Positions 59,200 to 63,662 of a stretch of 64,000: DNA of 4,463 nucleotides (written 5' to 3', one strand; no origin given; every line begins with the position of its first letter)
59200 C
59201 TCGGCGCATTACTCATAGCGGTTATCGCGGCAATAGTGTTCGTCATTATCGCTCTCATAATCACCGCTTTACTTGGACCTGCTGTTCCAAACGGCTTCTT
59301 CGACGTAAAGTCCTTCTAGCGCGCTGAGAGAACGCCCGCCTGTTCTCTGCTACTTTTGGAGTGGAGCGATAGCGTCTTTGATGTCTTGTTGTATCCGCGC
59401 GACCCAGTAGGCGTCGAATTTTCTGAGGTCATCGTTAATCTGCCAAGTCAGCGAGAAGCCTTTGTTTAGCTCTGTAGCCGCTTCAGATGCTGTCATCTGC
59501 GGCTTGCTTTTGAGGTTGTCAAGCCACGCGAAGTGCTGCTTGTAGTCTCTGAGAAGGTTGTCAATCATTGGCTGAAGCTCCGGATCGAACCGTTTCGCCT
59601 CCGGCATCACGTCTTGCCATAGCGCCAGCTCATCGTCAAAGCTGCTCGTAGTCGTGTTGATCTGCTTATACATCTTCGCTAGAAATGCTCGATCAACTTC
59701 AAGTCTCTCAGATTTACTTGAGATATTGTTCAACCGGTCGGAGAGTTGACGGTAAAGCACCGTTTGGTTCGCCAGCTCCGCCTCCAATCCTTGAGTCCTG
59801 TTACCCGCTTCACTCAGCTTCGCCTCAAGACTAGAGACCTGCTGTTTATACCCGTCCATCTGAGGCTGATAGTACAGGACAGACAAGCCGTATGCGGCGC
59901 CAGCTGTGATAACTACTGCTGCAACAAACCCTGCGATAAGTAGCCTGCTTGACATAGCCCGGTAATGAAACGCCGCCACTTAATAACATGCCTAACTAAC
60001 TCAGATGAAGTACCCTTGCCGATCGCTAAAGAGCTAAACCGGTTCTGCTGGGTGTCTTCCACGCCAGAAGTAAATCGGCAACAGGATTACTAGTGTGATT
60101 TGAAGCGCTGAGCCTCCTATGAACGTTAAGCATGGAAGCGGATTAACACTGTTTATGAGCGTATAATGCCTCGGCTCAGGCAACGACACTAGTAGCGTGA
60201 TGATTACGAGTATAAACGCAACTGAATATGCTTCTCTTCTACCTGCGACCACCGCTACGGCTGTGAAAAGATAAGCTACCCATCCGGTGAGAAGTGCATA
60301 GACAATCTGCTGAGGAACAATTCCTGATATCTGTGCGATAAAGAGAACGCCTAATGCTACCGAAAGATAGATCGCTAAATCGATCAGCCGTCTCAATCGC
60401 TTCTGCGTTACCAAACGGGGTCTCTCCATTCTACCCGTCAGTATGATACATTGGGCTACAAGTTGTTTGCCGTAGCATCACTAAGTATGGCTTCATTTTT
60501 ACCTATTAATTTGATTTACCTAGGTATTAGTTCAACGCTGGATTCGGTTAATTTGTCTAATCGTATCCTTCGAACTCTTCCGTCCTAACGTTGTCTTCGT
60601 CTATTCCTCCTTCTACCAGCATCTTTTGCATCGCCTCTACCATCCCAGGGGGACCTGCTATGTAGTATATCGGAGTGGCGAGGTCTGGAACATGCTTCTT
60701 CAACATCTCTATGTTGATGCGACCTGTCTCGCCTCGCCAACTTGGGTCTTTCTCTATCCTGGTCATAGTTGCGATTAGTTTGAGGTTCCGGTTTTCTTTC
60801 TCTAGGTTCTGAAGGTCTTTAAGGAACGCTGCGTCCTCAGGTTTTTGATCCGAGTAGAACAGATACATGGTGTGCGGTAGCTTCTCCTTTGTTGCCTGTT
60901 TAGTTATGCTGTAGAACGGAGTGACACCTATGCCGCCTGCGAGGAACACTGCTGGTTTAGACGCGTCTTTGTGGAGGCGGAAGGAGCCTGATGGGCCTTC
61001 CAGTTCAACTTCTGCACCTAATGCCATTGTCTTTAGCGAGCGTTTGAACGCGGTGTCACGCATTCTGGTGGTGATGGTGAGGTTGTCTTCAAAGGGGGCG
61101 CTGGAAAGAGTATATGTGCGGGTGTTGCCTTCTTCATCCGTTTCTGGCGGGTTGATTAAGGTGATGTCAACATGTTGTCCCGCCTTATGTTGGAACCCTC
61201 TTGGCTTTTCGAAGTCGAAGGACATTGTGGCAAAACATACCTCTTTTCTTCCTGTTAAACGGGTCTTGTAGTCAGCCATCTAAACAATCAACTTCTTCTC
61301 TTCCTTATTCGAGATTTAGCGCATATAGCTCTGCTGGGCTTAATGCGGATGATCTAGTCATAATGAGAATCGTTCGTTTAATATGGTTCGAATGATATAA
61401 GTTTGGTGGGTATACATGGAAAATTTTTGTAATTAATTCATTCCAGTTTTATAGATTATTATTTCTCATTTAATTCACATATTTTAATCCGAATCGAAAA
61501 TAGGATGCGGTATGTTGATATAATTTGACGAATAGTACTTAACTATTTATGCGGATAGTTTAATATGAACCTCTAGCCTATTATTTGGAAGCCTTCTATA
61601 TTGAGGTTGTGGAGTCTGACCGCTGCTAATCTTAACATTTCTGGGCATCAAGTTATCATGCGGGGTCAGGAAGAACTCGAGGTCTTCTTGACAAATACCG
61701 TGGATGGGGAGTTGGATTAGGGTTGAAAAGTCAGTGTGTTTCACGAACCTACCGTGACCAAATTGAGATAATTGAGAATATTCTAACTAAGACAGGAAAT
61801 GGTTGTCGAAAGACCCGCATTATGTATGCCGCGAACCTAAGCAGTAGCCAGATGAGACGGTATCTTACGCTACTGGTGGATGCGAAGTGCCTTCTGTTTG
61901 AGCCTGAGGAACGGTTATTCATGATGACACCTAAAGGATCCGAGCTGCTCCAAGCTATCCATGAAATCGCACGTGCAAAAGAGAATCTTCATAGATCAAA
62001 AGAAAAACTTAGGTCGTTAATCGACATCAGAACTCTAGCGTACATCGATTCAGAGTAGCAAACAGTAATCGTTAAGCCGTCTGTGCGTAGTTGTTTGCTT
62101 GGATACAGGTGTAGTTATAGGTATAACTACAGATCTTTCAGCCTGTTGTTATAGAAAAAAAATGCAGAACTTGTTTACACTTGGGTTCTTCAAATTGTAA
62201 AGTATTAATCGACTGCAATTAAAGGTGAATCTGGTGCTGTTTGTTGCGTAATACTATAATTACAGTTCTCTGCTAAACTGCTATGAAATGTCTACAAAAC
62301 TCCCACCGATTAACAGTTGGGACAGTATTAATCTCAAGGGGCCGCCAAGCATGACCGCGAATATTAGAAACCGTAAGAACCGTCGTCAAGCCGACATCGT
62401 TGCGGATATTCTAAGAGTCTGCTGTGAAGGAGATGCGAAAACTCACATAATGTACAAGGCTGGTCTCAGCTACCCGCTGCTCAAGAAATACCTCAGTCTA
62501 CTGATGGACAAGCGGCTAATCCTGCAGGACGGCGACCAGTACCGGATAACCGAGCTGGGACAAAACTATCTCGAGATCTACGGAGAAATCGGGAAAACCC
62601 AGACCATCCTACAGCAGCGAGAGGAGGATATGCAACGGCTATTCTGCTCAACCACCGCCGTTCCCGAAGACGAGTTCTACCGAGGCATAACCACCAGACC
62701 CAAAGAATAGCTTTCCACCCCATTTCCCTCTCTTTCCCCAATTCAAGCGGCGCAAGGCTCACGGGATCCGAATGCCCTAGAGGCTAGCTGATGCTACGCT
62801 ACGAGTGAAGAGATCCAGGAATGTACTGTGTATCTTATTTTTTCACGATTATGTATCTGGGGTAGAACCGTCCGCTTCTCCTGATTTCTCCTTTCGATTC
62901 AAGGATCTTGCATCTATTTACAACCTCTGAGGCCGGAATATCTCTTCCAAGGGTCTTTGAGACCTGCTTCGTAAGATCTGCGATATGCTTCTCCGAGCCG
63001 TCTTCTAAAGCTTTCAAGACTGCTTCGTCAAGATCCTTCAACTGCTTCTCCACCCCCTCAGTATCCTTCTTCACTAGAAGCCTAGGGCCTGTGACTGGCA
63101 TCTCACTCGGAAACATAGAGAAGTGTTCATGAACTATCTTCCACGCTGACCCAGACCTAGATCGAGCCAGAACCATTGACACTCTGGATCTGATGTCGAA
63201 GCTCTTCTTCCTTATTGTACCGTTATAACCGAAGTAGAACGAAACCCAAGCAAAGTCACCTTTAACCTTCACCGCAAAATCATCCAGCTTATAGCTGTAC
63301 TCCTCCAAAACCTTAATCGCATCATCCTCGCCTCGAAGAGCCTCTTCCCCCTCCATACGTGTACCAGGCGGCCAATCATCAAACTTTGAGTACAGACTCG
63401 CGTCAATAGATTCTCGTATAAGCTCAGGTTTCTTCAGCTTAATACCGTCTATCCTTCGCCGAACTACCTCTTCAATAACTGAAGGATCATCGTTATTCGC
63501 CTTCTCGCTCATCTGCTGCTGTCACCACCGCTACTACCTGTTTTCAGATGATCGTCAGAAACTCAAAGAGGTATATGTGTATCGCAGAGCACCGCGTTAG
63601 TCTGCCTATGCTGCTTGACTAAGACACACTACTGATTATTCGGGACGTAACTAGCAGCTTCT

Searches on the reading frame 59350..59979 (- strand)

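Call 59: search_protein_families(library=pfam, proteins=[window:59350-59979:-], max_evalue=0.01)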
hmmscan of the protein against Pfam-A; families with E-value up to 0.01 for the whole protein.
window:59350-59979:- (209 aa): 5 families
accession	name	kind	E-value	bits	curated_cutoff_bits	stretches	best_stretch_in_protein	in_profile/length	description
PF09763.15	Sec3_CC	-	0.00055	20.2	27.1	1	39-93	49-103/133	Exocyst complex component Sec3, coiled-coil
PF05859.17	Mis12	-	0.001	19.3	25.7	1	42-140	115-200/231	Mis12 protein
PF20667.3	Sec10_N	-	0.0013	19.3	27.4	1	43-113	39-109/118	Exocyst complex component Sec10, N-terminal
PF05008.21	V-SNARE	-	0.0034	18.3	25.9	0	77-153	10-84/92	Vesicle transport v-SNARE protein N-terminus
PF19111.5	DUF5798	-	0.0048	17.5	27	0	40-81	23-64/89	Family of unknown function (DUF5798)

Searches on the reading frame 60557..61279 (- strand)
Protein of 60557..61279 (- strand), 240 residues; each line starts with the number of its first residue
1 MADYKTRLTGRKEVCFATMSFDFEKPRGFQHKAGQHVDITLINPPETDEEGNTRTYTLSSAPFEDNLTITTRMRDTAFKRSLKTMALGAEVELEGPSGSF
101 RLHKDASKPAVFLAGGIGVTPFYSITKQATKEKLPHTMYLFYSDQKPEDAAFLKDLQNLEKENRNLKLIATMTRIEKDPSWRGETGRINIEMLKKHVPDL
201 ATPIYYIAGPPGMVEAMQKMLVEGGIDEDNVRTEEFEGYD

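Call 59: search_protein_families(library=pfam, proteins=[window:60557-61279:-], max_evalue=0.01)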
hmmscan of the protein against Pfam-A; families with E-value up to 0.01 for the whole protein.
window:60557-61279:- (240 aa): 3 families
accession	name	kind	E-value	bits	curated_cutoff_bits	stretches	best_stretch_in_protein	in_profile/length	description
PF00175.26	NAD_binding_1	-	1.9e-20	74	22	1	112-219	1-109/109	Oxidoreductase NAD-binding domain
PF00970.30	FAD_binding_6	-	3.9e-05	24.3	21.1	1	6-100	2-97/99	Oxidoreductase FAD-binding domain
PF08030.17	NAD_binding_6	-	0.0015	19.1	22.2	1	111-178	5-82/156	Ferric reductase NAD binding domain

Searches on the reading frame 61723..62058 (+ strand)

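Call 59: search_protein_families(library=pfam, proteins=[window:61723-62058:+], max_evalue=0.01)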
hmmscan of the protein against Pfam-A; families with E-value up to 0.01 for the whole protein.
window:61723-62058:+ (111 aa): 2 families
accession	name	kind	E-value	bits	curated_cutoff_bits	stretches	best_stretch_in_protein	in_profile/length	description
PF14947.12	HTH_45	-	2e-17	63.4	25.5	1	10-85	1-75/77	Winged helix-turn-helix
PF04703.18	FaeA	-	0.0061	17.3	20.7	1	20-55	8-43/62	FaeA-like protein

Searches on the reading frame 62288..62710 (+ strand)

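Call 59: search_protein_families(library=pfam, proteins=[window:62288-62710:+], max_evalue=0.01)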
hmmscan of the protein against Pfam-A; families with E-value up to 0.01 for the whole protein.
window:62288-62710:+ (140 aa): 1 family
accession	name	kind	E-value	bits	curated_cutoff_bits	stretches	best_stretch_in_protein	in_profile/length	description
PF14947.12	HTH_45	-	1.2e-20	73.8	25.5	1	32-103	2-74/77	Winged helix-turn-helix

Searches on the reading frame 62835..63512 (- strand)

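Call 59: search_protein_families(library=pfam, proteins=[window:62835-63512:-], max_evalue=0.01)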
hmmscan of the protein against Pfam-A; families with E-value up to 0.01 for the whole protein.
window:62835-63512:- (225 aa): 3 families
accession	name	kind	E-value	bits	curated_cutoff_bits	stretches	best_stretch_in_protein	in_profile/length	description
PF13474.12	SnoaL_3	-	5.3e-08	33.7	22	1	66-133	53-118/121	SnoaL-like domain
PF14534.12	DUF4440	-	2.2e-05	25.3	25.2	1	13-126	1-107/107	Domain of unknown function (DUF4440)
PF21128.4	MCM4_WHD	-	0.0011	19.4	24.4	1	158-215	7-67/75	MCM4, winged helix domain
